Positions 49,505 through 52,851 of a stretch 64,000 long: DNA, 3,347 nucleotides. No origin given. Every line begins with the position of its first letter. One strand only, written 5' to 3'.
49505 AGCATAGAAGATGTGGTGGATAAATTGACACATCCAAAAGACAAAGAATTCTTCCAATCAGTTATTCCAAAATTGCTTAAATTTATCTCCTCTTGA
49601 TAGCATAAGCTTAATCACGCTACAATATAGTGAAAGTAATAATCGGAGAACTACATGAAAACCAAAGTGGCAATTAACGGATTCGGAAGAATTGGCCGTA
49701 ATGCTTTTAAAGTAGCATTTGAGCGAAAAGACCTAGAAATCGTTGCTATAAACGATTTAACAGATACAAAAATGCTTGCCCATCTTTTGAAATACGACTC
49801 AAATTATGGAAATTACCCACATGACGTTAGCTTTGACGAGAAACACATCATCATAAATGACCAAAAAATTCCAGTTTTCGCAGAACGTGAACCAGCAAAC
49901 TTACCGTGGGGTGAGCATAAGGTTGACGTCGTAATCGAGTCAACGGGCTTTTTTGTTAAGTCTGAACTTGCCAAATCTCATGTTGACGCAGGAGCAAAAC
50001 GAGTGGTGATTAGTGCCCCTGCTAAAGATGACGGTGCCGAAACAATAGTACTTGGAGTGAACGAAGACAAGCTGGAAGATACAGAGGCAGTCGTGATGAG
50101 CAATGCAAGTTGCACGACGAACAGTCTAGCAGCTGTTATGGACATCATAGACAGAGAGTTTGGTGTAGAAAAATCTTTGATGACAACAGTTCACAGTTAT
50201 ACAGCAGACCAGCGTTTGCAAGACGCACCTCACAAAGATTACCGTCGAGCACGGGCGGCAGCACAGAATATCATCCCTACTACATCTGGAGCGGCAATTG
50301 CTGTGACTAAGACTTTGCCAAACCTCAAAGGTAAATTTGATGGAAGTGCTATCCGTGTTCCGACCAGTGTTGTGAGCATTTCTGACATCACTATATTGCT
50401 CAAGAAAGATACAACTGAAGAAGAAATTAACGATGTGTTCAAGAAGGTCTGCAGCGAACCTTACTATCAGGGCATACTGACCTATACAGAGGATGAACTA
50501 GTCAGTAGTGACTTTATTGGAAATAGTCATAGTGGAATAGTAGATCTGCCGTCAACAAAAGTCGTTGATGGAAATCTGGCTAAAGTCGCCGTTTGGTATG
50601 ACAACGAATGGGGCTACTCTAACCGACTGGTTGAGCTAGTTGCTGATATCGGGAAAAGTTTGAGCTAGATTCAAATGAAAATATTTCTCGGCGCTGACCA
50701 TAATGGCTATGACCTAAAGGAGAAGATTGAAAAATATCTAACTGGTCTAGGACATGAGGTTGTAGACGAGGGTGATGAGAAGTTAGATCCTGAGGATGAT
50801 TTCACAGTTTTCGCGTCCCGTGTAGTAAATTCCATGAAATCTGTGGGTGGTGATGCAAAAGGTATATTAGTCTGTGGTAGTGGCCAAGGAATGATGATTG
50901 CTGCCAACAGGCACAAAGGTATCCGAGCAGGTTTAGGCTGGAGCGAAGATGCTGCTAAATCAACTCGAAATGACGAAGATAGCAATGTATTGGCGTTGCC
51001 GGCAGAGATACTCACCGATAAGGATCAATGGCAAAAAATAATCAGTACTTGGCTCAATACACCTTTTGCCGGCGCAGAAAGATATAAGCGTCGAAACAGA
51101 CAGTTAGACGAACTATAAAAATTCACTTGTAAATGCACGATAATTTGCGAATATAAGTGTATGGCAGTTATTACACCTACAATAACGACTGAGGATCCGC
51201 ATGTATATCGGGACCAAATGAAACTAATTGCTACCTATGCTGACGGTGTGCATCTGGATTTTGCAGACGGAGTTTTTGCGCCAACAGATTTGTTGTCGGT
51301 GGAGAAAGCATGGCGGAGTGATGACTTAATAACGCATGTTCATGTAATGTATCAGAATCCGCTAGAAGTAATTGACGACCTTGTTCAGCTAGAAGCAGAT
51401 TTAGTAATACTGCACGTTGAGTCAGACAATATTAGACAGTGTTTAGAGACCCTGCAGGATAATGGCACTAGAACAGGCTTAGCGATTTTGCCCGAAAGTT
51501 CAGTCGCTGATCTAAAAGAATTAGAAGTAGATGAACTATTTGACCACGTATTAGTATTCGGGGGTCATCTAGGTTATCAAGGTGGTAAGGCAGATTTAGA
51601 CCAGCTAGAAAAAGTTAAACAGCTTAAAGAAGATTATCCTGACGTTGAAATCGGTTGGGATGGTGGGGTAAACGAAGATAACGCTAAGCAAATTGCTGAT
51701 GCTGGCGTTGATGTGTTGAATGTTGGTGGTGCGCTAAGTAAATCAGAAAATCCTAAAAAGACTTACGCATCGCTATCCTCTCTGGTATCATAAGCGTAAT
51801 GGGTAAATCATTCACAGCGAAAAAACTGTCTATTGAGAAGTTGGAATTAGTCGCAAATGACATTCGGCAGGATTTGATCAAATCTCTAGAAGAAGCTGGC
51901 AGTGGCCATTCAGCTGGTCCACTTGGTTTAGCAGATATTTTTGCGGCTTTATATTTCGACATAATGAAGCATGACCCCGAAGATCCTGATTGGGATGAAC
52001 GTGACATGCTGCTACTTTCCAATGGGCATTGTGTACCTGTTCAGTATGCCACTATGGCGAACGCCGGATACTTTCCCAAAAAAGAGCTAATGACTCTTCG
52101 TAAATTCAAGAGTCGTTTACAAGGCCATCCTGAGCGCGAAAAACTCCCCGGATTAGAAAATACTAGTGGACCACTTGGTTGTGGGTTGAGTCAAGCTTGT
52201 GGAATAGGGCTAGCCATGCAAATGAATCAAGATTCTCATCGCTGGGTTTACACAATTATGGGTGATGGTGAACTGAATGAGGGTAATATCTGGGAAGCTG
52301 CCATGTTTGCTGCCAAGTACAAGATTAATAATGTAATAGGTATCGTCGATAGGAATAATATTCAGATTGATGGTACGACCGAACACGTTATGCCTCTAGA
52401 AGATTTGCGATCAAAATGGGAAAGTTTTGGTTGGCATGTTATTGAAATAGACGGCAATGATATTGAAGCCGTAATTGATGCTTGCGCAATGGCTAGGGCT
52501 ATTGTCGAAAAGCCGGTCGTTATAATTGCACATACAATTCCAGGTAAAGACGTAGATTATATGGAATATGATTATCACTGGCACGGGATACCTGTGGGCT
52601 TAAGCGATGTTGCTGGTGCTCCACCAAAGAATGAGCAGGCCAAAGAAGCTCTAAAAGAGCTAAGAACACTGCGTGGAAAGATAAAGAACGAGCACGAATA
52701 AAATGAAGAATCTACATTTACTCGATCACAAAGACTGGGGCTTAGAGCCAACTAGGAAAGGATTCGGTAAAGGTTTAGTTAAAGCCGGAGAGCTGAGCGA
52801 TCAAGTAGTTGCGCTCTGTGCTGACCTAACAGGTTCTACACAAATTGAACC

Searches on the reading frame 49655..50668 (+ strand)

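Call 47: search_protein_families(library=pfam, proteins=[window:49655-50668:+], max_evalue=0.00001)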
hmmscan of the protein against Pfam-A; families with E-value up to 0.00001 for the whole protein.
window:49655-50668:+ (337 aa): 2 families
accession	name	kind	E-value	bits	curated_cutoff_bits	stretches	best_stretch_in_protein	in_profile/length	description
PF02800.25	Gp_dh_C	-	2.5e-58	196.6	24.4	1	158-315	1-158/158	Glyceraldehyde 3-phosphate dehydrogenase, C-terminal domain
PF00044.30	Gp_dh_N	-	2.2e-40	137.4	31.7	1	4-102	2-100/101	Glyceraldehyde 3-phosphate dehydrogenase, NAD binding domain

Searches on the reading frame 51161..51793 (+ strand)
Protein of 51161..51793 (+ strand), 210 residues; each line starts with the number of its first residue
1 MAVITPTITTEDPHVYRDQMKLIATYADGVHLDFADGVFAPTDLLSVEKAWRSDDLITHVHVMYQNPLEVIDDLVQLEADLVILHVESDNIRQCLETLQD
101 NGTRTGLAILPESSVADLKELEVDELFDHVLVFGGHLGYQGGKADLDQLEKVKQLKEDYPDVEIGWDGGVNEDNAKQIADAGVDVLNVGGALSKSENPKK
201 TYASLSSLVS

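Call 47: search_protein_families(library=pfam, proteins=[window:51161-51793:+], max_evalue=0.00001)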
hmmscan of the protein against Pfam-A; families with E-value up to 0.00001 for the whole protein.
window:51161-51793:+ (210 aa): 1 family
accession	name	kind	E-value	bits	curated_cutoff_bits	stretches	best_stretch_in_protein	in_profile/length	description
PF00834.25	Ribul_P_3_epim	-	1e-24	87.5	21.1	1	4-192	2-197/198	Ribulose-phosphate 3 epimerase family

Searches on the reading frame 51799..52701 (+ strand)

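Call 47: search_protein_families(library=pfam, proteins=[window:51799-52701:+], max_evalue=0.00001)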
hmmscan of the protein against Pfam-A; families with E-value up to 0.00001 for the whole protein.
window:51799-52701:+ (300 aa): 4 families
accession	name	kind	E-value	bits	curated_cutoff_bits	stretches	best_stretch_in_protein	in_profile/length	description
PF00456.26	Transketolase_N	-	1.3e-56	192.5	22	1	18-272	5-269/334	Transketolase, thiamine diphosphate binding domain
PF00676.26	E1_dh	-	7e-14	51.9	22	1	118-235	95-210/300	Dehydrogenase E1 component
PF13292.11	DXP_synthase_N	-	7.9e-12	45.4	21.2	1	8-191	11-176/274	1-deoxy-D-xylulose-5-phosphate synthase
PF09364.15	XFP_N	-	8.1e-06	25.3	23.7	0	115-231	131-246/364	XFP N-terminal domain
